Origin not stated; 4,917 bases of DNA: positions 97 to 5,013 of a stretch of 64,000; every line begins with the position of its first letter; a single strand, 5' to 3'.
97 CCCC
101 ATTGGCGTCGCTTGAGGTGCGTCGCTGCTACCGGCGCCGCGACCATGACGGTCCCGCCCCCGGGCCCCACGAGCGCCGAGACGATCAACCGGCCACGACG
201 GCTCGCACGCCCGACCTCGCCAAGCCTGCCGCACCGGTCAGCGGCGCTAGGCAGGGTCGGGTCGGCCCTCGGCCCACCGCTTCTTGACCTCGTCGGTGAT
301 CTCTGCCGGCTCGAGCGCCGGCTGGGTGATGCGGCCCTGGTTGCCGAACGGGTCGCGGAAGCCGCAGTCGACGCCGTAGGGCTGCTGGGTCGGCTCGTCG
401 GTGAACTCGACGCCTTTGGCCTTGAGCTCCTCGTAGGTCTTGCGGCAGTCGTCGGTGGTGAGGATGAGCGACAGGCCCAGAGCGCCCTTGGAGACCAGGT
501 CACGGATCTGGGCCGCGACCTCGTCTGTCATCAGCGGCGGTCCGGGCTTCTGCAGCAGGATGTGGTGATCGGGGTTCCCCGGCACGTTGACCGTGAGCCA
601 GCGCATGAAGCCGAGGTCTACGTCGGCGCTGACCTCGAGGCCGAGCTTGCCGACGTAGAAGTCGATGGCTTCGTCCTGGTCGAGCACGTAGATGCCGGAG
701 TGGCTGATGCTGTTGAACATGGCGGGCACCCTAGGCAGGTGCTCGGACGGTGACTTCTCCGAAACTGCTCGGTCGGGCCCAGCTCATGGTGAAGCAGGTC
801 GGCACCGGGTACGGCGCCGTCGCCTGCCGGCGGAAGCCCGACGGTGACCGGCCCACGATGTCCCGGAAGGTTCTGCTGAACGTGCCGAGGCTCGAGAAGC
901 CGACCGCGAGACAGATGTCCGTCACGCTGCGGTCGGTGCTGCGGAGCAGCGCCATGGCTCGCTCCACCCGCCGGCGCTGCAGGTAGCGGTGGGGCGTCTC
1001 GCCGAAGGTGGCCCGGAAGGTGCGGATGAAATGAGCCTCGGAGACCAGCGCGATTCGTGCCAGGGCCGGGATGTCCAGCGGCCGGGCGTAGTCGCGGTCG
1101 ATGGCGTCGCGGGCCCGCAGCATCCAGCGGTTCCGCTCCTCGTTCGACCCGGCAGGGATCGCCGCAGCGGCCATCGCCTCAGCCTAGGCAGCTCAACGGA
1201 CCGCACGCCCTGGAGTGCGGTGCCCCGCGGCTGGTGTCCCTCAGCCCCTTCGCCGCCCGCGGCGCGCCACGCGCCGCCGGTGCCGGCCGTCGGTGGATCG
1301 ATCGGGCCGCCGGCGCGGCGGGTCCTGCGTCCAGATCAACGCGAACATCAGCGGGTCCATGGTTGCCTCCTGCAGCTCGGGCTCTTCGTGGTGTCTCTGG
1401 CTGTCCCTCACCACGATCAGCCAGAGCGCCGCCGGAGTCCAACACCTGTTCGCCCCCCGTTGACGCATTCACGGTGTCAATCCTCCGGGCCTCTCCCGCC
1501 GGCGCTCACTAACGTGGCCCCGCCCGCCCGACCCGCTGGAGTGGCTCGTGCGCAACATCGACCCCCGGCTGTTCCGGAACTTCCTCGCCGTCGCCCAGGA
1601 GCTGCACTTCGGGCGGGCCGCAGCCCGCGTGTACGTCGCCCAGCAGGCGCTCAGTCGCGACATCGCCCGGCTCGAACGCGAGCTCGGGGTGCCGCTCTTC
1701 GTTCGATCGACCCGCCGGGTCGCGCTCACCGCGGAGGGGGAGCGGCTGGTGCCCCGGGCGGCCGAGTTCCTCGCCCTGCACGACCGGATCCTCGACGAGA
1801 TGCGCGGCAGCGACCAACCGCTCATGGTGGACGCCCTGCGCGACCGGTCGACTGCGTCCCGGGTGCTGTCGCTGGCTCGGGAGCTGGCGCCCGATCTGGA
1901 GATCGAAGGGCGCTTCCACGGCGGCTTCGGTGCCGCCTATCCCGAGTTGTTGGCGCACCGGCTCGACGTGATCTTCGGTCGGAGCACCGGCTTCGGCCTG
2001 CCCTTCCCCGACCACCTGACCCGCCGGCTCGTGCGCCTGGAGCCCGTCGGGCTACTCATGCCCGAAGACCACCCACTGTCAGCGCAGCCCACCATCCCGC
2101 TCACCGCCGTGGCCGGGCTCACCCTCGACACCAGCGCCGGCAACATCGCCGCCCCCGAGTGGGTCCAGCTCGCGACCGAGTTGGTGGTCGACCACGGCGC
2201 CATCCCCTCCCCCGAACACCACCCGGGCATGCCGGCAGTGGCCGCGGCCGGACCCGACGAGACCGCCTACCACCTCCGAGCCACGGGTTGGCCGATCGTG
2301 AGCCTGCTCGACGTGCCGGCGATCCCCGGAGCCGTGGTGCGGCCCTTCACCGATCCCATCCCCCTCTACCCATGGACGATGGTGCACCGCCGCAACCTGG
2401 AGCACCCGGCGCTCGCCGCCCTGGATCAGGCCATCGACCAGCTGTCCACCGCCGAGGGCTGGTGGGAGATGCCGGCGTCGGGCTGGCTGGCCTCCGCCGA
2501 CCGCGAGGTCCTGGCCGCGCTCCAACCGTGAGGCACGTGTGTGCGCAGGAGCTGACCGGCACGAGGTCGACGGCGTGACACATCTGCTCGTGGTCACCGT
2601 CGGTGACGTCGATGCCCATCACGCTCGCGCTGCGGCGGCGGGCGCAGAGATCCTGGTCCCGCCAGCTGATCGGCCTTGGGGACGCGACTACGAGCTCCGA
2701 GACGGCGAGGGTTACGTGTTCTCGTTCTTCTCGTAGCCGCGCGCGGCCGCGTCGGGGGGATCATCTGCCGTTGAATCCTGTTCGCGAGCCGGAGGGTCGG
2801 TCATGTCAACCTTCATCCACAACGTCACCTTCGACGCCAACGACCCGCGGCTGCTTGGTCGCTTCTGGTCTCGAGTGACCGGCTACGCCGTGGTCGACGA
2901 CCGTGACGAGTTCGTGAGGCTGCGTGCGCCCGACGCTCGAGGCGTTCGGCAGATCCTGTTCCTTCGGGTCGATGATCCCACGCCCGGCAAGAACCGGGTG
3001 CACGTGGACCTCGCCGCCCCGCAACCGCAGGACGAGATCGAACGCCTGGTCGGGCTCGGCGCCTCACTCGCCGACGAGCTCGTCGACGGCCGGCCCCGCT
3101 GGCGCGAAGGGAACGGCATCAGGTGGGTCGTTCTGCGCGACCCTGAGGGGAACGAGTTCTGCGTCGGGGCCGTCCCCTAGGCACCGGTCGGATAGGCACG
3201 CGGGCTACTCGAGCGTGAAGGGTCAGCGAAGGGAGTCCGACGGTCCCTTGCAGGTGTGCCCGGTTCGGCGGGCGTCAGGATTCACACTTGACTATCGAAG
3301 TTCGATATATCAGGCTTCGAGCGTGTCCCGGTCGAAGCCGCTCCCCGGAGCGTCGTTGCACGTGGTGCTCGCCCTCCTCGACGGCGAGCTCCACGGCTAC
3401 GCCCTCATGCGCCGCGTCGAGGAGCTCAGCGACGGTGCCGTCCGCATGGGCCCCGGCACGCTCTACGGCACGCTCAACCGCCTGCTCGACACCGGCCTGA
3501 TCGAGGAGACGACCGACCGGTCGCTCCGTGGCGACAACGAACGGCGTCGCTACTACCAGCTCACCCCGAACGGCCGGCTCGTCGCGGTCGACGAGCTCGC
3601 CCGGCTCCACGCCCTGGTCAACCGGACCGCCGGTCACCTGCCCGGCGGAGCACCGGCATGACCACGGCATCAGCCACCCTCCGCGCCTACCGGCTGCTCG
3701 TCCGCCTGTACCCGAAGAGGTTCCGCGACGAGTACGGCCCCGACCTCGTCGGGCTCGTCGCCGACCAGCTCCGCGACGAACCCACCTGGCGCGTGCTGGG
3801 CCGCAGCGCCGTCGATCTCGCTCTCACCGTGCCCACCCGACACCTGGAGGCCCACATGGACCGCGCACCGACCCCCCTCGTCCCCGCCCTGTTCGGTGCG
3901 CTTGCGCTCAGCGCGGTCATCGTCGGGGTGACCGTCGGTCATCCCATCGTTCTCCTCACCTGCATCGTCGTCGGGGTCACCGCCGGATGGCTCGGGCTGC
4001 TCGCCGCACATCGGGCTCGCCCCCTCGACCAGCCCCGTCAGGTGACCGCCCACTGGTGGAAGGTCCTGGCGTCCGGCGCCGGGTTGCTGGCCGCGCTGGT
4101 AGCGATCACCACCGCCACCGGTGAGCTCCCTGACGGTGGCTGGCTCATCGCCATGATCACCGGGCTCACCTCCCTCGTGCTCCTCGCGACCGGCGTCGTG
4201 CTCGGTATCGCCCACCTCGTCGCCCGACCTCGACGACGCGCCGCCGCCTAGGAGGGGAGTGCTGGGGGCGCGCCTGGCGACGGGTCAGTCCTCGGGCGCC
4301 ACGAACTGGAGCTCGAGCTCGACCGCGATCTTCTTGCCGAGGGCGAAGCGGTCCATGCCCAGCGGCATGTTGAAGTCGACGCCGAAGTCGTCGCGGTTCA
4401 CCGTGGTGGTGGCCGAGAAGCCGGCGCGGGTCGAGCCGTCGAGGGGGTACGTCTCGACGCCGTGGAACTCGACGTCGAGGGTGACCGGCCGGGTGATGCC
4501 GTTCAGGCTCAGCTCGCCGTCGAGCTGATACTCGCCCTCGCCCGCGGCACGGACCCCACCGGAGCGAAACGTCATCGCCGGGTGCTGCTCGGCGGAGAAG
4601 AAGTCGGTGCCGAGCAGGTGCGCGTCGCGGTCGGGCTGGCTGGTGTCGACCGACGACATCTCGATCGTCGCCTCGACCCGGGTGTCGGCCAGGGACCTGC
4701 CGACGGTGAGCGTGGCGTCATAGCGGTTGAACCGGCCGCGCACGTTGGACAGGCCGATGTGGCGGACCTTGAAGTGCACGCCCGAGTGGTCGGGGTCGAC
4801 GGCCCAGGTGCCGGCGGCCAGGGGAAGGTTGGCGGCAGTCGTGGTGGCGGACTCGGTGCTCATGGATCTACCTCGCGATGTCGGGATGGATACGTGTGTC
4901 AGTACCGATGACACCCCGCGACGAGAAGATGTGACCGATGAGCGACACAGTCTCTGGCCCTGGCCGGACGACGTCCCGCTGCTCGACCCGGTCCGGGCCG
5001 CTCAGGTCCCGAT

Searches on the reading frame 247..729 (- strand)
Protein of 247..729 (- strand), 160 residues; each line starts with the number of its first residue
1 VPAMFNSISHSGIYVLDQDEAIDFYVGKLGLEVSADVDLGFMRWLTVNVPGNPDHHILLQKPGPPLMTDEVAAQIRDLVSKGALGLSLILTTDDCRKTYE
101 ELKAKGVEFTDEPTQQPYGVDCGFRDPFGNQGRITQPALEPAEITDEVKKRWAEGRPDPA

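Call 16: search_protein_families(library=pfam, proteins=[window:247-729:-])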
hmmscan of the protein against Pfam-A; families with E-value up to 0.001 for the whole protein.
window:247-729:- (160 aa): 2 families
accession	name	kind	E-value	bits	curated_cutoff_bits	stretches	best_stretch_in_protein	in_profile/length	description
PF00903.31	Glyoxalase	-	1.5e-17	64.6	20.6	1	8-131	2-118/121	Glyoxalase/Bleomycin resistance protein/Dioxygenase superfamily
PF13669.12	Glyoxalase_4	-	0.00071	20.3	27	0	10-116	2-100/109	Glyoxalase/Bleomycin resistance protein/Dioxygenase superfamily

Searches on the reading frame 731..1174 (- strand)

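Call 16: search_protein_families(library=pfam, proteins=[window:731-1174:-])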
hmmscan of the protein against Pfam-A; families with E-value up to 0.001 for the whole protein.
window:731-1174:- (147 aa): 2 families
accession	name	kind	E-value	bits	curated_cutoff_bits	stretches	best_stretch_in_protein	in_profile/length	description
PF12833.13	HTH_18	-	3.8e-25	88.4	33.6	1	38-117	1-80/80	Helix-turn-helix domain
PF00165.29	HTH_AraC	-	1.6e-18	66.8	26.6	2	77-115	1-41/42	Bacterial regulatory helix-turn-helix proteins, AraC family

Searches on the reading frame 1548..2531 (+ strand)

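Call 16: search_protein_families(library=pfam, proteins=[window:1548-2531:+])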
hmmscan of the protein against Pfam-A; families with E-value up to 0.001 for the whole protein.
window:1548-2531:+ (327 aa): 2 families
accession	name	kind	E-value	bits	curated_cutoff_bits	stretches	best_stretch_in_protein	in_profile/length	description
PF00126.33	HTH_1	-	5.5e-21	74.7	26.6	1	7-65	2-60/60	Bacterial regulatory helix-turn-helix protein, lysR family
PF03466.25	LysR_substrate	-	1.2e-06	28.6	28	1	104-193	22-106/209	LysR substrate binding domain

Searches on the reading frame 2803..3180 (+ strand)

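Call 16: search_protein_families(library=pfam, proteins=[window:2803-3180:+])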
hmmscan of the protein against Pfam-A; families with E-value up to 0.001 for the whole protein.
window:2803-3180:+ (125 aa): 1 family
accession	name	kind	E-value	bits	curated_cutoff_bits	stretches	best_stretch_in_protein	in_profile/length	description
PF18029.7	Glyoxalase_6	-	2e-27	96.4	23.6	1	8-121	2-105/106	Glyoxalase-like domain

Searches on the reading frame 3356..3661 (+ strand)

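Call 16: search_protein_families(library=pfam, proteins=[window:3356-3661:+])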
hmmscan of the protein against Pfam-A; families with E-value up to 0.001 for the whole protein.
window:3356-3661:+ (101 aa): 1 family
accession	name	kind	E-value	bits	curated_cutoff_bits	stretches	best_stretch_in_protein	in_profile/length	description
PF03551.20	PadR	-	7.5e-18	64.7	27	1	4-75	1-71/75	Transcriptional regulator PadR-like family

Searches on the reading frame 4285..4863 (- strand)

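Call 16: search_protein_families(library=pfam, proteins=[window:4285-4863:-])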
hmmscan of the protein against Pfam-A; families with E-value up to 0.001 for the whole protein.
window:4285-4863:- (192 aa): 1 family
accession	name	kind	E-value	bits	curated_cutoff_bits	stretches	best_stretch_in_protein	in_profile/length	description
PF04264.18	YceI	-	6e-46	157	23.7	1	20-187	1-150/150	YceI-like domain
